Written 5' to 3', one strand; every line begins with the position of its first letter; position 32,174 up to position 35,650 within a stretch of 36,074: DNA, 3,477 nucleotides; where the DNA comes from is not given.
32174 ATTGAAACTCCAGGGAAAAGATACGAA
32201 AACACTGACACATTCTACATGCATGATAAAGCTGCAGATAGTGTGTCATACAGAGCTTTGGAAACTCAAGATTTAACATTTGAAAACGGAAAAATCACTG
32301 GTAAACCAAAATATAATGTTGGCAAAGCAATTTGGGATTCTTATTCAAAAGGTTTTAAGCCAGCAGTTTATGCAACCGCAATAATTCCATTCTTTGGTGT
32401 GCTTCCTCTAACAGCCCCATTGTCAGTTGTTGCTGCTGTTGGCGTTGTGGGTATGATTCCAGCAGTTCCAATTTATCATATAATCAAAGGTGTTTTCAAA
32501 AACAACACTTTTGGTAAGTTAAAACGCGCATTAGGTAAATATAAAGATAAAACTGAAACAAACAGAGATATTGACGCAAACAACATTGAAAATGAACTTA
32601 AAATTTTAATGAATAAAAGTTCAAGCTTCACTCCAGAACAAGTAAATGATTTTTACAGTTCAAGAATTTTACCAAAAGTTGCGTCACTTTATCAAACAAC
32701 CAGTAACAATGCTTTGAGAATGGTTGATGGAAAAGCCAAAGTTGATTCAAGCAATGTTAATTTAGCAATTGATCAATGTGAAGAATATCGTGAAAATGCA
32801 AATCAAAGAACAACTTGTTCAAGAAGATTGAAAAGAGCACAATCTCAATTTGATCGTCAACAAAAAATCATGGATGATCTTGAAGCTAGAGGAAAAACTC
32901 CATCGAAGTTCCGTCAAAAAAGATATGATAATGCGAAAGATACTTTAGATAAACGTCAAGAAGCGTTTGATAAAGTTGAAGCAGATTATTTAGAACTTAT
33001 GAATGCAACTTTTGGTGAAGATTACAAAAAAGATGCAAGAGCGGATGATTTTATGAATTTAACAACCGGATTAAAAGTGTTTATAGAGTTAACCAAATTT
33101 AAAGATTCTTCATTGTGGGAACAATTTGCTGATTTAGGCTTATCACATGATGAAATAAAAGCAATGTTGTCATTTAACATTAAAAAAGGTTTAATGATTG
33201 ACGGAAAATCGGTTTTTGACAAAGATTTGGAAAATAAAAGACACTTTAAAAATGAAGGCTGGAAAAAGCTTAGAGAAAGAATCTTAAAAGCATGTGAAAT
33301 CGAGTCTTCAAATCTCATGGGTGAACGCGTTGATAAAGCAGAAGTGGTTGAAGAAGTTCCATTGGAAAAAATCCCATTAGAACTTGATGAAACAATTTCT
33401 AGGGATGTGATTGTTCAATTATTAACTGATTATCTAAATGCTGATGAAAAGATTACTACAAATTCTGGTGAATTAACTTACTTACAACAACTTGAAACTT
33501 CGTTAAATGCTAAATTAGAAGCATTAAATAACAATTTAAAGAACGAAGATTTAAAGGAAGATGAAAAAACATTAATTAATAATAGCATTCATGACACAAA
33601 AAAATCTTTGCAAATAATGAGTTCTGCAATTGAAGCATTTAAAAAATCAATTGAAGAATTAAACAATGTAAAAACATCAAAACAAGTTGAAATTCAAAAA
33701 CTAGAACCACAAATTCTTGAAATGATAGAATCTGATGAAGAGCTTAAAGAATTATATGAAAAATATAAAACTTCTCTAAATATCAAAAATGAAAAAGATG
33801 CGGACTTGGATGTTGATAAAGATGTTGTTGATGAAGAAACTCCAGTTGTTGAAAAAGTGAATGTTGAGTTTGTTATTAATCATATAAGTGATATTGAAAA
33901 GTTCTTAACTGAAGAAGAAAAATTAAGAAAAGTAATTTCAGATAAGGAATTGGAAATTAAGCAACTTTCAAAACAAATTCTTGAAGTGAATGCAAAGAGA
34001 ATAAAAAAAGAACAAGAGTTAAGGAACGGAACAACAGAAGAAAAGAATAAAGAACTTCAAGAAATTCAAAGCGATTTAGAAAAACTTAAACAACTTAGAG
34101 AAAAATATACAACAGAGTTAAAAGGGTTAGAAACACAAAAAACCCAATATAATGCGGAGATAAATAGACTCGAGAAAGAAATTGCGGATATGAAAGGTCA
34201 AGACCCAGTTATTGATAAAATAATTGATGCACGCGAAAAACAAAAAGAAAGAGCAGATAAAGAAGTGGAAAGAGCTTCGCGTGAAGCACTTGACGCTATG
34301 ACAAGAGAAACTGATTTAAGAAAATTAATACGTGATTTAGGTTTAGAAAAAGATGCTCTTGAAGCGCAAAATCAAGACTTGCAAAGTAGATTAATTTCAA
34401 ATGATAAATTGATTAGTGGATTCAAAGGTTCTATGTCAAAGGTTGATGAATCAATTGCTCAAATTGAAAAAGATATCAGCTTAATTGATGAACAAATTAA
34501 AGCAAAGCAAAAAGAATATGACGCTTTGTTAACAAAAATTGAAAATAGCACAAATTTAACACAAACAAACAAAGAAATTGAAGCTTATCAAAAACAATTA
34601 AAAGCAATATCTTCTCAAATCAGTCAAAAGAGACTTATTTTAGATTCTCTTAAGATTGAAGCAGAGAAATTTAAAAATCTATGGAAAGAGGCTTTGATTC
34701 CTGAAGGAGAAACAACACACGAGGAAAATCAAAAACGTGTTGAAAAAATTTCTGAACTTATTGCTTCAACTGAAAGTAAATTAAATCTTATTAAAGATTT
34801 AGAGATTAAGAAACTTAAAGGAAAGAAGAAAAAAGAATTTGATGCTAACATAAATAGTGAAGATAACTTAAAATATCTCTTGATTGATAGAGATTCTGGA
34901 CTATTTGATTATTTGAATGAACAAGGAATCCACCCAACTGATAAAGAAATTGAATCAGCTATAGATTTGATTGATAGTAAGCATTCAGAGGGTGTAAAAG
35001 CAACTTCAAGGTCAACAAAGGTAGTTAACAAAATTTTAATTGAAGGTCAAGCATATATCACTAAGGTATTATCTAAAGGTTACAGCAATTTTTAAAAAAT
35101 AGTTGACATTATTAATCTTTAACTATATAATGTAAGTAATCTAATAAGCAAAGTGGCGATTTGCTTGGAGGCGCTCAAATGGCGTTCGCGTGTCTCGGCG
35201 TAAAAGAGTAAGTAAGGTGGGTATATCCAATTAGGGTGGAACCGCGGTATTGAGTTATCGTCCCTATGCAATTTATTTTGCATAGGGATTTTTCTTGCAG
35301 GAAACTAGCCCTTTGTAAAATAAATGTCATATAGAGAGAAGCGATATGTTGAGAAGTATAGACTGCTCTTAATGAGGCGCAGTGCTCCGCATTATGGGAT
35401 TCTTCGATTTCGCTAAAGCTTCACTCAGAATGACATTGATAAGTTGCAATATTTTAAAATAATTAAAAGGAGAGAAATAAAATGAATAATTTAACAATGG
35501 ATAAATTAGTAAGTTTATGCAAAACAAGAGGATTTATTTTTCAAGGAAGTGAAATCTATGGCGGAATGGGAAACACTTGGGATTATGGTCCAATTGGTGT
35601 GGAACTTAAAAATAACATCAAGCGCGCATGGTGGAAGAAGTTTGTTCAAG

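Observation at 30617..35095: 1,492-aa orphan protein with a central transmembrane hairpin and an ~850-aa coiled coil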

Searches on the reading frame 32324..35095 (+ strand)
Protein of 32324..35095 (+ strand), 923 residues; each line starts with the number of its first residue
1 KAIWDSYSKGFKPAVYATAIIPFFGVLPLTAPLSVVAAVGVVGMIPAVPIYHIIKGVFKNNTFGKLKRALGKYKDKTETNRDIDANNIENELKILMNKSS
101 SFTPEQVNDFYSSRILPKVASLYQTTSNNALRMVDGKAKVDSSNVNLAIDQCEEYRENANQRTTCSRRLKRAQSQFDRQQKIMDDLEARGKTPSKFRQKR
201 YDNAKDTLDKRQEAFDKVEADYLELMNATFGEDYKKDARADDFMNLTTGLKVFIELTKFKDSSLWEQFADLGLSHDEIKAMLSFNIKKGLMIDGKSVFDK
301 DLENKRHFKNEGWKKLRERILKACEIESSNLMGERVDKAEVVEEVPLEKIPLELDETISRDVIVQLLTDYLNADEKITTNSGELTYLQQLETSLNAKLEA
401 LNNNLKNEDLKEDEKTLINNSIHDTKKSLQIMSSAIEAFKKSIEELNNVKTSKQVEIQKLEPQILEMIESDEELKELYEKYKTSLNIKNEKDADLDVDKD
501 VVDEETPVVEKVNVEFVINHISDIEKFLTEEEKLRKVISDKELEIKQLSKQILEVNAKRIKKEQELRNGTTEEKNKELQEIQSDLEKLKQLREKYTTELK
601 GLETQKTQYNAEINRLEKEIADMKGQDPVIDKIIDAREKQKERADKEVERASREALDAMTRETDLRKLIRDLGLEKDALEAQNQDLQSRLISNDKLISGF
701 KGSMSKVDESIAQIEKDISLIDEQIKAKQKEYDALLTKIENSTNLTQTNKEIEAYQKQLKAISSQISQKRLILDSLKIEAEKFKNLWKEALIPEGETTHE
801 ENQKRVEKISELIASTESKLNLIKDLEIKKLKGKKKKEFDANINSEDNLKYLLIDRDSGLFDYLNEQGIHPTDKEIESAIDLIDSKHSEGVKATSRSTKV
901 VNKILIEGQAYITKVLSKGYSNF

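Call 79: predict_structure(alignment_id=A6)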
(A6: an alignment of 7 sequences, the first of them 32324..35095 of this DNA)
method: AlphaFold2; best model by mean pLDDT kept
length: 923 residues; sequences in the alignment: 7
mean_pLDDT: 71.6   pTM: 0.29
mean pLDDT of the five models: 71.6, 67.0, 65.1, 62.4, 62.1
residues with pLDDT >= 90: 119; 70-90: 482; 50-70: 161; < 50: 161
segments of 3 or more residues with pLDDT < 50: 1-74, 328-356, 489-513, 645-647, 649-660, 832-840, 917-923
pLDDT, mean of each block of 10 residues (from residue 1): 31 36 30 31 28 31 36 58 87 88 85 84 61 60 62 79 90 93 88 86 93 91 71 67 88 86 73 78 87 85 63 82 64 34 28 47 82 85 86 90 85 84 87 85 85 82 73 81 64 34 36 57 75 80 86 87 72 78 89 87 84 79 60 60 50 46 56 65 66 68 85 93 93 85 77 89 92 90 67 61 89 92 83 38 70 82 84 84 78 65 82 57 29
secondary structure, 60 per line:
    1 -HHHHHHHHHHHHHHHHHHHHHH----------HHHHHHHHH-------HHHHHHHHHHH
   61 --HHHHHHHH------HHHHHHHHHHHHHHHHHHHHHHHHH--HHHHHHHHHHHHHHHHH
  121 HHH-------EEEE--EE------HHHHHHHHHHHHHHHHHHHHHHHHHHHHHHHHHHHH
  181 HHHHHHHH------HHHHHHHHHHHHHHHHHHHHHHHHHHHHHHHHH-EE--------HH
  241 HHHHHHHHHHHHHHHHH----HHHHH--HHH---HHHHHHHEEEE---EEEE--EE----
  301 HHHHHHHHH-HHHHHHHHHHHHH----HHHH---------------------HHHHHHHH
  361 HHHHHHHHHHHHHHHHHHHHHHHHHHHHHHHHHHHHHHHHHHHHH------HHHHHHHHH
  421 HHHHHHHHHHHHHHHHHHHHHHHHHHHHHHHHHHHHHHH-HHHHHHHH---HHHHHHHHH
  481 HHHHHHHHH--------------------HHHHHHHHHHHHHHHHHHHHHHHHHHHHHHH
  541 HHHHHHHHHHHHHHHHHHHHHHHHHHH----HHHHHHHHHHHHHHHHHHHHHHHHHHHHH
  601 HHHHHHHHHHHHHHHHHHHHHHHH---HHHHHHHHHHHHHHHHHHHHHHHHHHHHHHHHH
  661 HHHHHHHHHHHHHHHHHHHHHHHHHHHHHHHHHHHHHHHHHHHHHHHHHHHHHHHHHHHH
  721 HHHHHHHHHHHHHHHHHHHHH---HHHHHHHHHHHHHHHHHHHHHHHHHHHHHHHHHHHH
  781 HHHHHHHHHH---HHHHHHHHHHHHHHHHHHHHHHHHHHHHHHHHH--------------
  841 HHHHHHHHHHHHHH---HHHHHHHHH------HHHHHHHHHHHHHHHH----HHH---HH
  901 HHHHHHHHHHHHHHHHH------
elements in order (helices of 4 or more, strands of 3 or more residues): H2-23 H34-42 H50-60 H63-70 H77-101 H104-123 E131-134 H145-188 H195-227 H239-257 H262-266 H275-281 E282-285 E289-292 H301-309 H311-323 H328-331 H353-405 H412-459 H461-468 H472-489 H510-567 H572-624 H628-741 H745-790 H794-826 H841-854 H858-866 H873-888 H899-917
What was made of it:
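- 32534..33301 (+): Membrane-proximal conserved domain (aa 640-895): helical with a beta hairpin; motifs DKTxxNR and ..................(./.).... Not a heptad coiled coil. AlphaFold2 pLDDT is mostly 80-93 (call 79).
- On SMC/MukB/RecN/Rad50: Whether the rod folds back at GQDP 1194-1197 could not be determined (call 79).
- Checked: They are separated by a disordered acidic linker at 1059-1078 and contain several helix breaks (call 79).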

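Call 81: fold_search(model_id=the predicted structure, library=pdb)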
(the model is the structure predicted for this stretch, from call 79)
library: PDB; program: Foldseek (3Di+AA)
matches with E <= 10: 151; with E <= 0.001: 0
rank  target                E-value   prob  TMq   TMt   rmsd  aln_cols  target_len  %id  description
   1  4k34_A                2.2e-01  0.33  0.08  0.17  29.8       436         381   11  Crystal structures of CusC review conformational changes accompanying folding and transmembrane channel formation (released 2013-10-16)
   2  6zbl_A                2.8e-01  0.15  0.09  0.12  48.4       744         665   11  Plasmodium falciparum merozoite surface protein 1 dimer, conformation 2 (released 2021-05-19)
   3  8x2t                  3.2e-01  0.44  0.10  0.23  54.6       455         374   12  The Crystal Structure of FES from Biortus. (released 2023-12-27)
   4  7akz_A                3.3e-01  0.28  0.08  0.14  23.0       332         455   10  Deciphering the role of the channel constrictions in the opening mechanism of MexAB-OprM efflux pump from Pseudomonas  (released 2022-04-13)
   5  9exz_B                3.8e-01  0.14  0.08  0.11  33.3       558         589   12  Efficient and scalable protein design using a relaxed sequence space (released 2024-10-16)
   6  4dyl                  6.2e-01  0.28  0.09  0.22  55.3       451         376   12  F-BAR domain of human FES tyrosine kinase (released 2012-04-04)
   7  4k7k_B                6.2e-01  0.13  0.07  0.15  26.8       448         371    8  Crystal structures of CusC review conformational changes accompanying folding and transmembrane channel formation (released 2013-10-16)
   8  6zbc_A                8.1e-01  0.13  0.10  0.16  48.4       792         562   11  Merozoite surface protein 1 (MSP-1) from Plasmodium falciparum, main conformation (released 2021-05-19)
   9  6u94                  8.9e-01  0.18  0.08  0.17  29.6       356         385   10  Structure of RND efflux system, outer membrane lipoprotein, NodT family from Burkholderia mallei ATCC 23344 (released 2019-10-02)
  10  9fqr_E4               9.7e-01  0.63  0.12  0.27  62.5       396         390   16  96-nm repeat of axonemal doublet microtubules from bovine sperm (released 2025-03-26)
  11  9e5c_6c               9.7e-01  0.04  0.06  0.02  59.1       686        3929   11  Cryo-EM structure of 96 nm repeat of microtubule doublet from T. brucei flagellum (released 2025-03-12)
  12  1wp1_A                1.0e+00  0.18  0.08  0.15  23.2       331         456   11  Crystal structure of the drug-discharge outer membrane protein, OprM (released 2004-11-02)
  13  6zre_A                1.0e+00  0.14  0.08  0.13  23.9       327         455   11  Deciphering the role of the channel constrictions in the opening mechanism of MexAB-OprM efflux pump from Pseudomonas  (released 2021-07-28)
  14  6zbf_A                1.1e+00  0.09  0.09  0.14  49.0       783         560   11  Merozoite surface protein 1 (MSP-1) from Plasmodium falciparum, alternative conformation 3 (released 2021-05-19)
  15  6zbd_A                1.2e+00  0.09  0.09  0.14  48.6       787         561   11  Merozoite surface protein 1 (MSP-1) from Plasmodium falciparum, alternative conformation 2 (released 2021-05-19)
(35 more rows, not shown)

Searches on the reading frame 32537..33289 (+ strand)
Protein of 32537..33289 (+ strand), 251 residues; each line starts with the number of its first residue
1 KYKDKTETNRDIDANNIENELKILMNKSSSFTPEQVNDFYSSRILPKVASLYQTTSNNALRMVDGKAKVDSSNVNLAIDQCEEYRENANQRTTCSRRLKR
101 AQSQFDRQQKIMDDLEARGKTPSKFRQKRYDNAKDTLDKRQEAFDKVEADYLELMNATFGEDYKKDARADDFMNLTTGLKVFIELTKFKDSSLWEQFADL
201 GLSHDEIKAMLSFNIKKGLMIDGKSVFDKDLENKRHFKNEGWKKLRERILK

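Call 59: search_protein_families(library=pfam, proteins=[window:32537-33289:+], max_evalue=10)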
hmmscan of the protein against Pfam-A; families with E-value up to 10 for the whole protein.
seq(251 aa): 6 families
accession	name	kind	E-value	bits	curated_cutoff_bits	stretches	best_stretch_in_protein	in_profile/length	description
PF24571.2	HEAT_SCC3-SA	-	0.036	14.5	25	1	115-200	148-231/261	Cohesin subunit SCC3/SA, HEAT-repeats domain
PF10368.14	YkyA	-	0.037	14.2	28.8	1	81-156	56-129/186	Putative cell-wall binding lipoprotein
PF14362.11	DUF4407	-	0.042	13.6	31.3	1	68-165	120-217/297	Domain of unknown function (DUF4407)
PF06785.16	UPF0242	-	0.31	11.5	33.5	1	79-149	107-178/194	Uncharacterised protein family (UPF0242) N-terminus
PF24211.1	DUF7432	-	0.74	10.6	27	1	126-162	66-102/120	Family of unknown function (DUF7432)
PF06037.17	DUF922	-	0.77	10.3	27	1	71-109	110-150/153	Bacterial protein of unknown function (DUF922)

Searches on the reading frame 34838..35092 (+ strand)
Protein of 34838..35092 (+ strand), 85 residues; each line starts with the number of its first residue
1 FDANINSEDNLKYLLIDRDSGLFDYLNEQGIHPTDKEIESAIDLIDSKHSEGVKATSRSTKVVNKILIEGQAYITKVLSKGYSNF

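Call 58: search_solved_structures(query=A5, max_evalue=10, show_alignments=3)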
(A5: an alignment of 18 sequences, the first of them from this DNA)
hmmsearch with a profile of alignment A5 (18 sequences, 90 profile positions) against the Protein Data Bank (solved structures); distinct sequences matched with E-value up to 10: 12.
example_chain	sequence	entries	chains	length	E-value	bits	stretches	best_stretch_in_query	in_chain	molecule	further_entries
2jn0_A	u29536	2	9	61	0.29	14.5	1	17-56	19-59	Hypothetical lipoprotein ygdR | Uncharacterized lipoprotein ygdR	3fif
3rio_A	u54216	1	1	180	0.36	14.2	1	14-53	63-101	PtsGHI operon antiterminator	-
1qxp_A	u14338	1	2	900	0.62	13.5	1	14-57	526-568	mu-like calpain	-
1r0d_A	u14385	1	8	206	0.78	13.2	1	33-77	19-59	Huntingtin Interacting Protein 12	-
2e30_A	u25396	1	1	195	1.1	12.6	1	18-67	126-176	Calcium-binding protein p22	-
7yyl_C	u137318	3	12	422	1.3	12.4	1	23-59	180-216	Dehydratase family protein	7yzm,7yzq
6eno_A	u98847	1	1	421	1.3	12.4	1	23-59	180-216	Dehydratase family protein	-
3n53_A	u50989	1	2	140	2.6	11.5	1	10-56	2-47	Response regulator receiver modulated diguanylate cyclase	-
9maq_A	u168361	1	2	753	2.7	11.4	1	3-53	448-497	Alpha-1,4 glucan phosphorylase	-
9vbl_A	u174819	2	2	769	2.8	11.4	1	3-53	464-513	Alpha-1,4 glucan phosphorylase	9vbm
9p35_A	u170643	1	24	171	5.6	10.4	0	17-36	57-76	Ferritin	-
1krq_A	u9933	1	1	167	5.8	10.4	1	17-55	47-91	ferritin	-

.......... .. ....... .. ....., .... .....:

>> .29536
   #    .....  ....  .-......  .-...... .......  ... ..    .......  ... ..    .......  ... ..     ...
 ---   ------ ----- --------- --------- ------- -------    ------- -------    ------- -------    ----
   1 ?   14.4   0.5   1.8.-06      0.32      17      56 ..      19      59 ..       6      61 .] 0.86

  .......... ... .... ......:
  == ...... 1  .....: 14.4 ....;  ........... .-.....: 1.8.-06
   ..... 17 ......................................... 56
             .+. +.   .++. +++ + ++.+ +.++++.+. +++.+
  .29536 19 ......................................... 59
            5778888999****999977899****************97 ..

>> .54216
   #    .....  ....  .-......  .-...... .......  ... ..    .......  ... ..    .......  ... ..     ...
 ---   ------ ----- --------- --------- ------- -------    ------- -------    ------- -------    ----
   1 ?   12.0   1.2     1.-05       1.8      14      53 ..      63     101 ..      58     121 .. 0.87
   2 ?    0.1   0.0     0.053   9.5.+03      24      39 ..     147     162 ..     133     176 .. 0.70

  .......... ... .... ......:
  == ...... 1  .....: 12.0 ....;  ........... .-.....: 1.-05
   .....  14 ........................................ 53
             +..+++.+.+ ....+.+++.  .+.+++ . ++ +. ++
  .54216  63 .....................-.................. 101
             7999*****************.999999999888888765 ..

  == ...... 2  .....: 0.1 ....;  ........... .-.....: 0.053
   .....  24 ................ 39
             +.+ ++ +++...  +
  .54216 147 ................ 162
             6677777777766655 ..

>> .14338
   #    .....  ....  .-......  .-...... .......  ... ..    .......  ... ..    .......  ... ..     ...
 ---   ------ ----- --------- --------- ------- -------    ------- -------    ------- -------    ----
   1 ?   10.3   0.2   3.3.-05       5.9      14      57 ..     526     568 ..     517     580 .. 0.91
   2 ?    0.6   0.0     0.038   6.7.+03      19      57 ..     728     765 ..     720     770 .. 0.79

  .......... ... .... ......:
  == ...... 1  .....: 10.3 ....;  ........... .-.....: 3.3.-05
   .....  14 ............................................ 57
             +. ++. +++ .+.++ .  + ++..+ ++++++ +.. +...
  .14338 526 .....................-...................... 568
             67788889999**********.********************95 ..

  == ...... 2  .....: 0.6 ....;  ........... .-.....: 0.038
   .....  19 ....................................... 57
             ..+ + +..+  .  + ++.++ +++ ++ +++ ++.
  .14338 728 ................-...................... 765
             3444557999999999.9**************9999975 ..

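Call 59: search_protein_families(library=pfam, proteins=[window:34838-35092:+], max_evalue=10)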
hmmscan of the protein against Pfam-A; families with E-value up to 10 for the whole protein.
seq(85 aa): 0 families
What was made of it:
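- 34844..35092 (+): C-terminal domain (aa 1410-1492): four short helices; motif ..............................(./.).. Present in 20 family members; no match in PDB or Pfam (calls 58, 59).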

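Call 86: find_homologous_proteins(query=A5, max_evalue=0.01)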
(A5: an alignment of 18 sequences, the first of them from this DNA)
Query A5 (18 sequences) (81 aa, profile of the alignment): 1 proteins with E <= 0.01 among 593 candidates.
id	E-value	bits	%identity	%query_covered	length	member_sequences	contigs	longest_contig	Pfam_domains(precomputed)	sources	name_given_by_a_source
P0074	6.0e-31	124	34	93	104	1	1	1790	-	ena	-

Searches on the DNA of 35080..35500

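Call 72: search_rna_families(source=window, start=35080, end=35500, threshold=evalue, max_evalue=1)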
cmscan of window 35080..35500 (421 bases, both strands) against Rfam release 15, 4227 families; matches with E-value up to 1: 2.
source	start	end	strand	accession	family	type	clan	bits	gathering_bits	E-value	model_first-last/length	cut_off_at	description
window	35094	35268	+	RF00230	T-box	Cis-reg; leader;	-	38.5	93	3.5e-07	1-219/219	no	T-box leader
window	35248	35296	+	RF02399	NsiR1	Gene; sRNA;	-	24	39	0.013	1-60/60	no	Nitrogen stress-induced RNA 1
